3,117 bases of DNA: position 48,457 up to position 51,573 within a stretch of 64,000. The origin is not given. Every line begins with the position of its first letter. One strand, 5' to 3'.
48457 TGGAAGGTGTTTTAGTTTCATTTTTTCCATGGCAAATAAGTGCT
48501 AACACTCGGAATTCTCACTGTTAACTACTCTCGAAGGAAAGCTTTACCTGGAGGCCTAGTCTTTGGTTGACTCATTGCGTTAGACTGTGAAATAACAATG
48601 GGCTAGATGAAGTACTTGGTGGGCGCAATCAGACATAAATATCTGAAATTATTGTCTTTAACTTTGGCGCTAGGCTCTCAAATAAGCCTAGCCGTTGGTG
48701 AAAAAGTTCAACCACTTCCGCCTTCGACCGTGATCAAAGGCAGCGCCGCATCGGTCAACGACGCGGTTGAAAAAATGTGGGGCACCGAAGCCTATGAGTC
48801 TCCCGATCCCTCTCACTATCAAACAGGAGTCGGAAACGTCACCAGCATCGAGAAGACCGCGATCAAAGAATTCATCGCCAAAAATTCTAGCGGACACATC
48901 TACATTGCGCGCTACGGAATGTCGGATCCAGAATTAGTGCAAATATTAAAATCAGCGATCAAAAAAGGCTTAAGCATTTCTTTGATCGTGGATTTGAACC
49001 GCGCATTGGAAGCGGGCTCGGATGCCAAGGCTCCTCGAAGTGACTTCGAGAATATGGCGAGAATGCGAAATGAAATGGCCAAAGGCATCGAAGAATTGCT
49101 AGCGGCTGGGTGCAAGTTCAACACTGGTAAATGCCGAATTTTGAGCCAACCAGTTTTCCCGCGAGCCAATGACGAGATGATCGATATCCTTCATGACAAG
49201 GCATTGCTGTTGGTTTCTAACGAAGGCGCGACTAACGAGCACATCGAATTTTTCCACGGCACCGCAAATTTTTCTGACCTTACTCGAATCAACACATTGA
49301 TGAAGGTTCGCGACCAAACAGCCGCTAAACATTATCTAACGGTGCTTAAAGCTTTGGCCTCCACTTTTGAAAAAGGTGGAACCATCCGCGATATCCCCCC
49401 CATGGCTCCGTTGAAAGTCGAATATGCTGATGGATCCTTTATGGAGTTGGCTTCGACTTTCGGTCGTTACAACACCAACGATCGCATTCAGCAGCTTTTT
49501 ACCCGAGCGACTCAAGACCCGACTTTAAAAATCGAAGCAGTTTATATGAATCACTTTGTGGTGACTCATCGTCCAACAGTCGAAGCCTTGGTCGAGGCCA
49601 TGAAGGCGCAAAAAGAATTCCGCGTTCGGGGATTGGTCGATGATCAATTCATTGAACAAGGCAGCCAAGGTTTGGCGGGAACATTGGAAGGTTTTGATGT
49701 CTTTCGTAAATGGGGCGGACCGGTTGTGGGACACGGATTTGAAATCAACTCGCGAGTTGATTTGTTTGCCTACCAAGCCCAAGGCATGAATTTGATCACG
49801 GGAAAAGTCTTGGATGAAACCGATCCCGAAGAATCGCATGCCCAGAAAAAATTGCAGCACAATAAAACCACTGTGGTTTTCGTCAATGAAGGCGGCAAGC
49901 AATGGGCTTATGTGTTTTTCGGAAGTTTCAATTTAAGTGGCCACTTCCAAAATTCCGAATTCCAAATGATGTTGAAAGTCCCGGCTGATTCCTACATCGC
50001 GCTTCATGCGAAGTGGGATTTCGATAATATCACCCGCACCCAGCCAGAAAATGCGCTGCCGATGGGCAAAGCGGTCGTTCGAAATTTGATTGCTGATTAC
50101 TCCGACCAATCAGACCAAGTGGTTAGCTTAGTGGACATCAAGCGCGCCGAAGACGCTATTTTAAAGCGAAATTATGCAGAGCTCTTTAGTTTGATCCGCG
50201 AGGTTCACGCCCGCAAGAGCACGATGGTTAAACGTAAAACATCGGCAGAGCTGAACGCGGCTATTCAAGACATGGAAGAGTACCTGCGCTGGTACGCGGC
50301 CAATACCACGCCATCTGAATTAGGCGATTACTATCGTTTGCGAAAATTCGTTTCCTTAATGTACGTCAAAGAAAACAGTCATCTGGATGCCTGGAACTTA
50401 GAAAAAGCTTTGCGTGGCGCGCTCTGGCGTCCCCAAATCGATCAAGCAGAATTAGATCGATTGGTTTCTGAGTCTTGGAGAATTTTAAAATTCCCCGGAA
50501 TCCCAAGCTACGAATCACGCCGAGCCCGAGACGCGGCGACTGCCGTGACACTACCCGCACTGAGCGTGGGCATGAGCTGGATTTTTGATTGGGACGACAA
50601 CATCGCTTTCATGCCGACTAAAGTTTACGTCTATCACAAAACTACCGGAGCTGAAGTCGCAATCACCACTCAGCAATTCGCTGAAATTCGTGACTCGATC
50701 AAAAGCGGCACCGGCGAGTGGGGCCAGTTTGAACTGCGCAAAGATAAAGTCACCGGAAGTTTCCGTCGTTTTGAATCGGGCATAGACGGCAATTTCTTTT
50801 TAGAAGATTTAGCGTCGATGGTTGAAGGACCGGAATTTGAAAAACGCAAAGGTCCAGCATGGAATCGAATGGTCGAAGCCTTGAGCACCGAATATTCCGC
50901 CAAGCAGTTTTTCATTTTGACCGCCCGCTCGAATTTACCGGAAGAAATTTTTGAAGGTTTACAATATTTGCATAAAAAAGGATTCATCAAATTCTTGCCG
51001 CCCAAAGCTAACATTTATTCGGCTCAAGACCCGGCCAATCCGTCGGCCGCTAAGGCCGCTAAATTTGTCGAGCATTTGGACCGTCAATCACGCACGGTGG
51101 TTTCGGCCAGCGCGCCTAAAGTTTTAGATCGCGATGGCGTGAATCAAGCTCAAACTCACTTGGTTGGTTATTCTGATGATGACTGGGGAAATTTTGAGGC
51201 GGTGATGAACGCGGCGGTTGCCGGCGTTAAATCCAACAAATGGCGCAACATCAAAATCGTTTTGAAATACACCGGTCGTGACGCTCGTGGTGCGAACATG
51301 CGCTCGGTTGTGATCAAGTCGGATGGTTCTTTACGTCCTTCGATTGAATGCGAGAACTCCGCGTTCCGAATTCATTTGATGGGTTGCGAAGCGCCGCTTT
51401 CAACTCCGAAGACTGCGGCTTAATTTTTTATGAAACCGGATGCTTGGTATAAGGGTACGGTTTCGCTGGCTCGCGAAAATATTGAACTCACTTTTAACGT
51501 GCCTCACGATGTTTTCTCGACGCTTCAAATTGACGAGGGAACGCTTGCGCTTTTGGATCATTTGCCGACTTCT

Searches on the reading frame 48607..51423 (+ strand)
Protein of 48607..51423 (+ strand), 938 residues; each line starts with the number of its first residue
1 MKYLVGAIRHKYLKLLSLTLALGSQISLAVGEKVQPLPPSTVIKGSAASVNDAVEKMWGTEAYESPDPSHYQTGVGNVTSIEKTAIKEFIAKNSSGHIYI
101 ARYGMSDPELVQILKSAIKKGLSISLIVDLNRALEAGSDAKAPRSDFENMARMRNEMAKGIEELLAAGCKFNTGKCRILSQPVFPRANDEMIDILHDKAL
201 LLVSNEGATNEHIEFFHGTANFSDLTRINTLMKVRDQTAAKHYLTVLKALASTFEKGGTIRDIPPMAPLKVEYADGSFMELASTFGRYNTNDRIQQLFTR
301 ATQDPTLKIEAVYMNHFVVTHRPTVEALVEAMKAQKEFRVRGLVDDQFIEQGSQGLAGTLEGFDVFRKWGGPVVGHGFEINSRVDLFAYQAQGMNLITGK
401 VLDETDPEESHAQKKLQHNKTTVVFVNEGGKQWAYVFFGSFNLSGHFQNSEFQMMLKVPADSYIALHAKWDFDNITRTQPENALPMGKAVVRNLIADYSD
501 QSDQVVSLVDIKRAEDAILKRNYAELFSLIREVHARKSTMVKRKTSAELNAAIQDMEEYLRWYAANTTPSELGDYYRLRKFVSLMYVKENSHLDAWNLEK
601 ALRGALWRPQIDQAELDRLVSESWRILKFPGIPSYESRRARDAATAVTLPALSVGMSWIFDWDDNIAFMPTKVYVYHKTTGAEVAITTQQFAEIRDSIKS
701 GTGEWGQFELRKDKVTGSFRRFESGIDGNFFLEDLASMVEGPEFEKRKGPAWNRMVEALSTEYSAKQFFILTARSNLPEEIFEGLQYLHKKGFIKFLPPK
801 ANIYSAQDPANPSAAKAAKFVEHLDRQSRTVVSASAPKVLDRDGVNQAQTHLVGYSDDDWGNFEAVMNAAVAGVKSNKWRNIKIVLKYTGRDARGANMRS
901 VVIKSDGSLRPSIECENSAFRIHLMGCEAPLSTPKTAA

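Call 18: search_protein_families(library=pfam, proteins=[window:48607-51423:+], max_evalue=0.00001)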
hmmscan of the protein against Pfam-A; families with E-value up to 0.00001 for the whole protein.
window:48607-51423:+ (938 aa): 1 family
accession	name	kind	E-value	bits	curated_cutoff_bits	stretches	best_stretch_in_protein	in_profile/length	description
PF13091.12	PLDc_2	-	1.2e-10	41.8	27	1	92-224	6-102/132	PLD-like domain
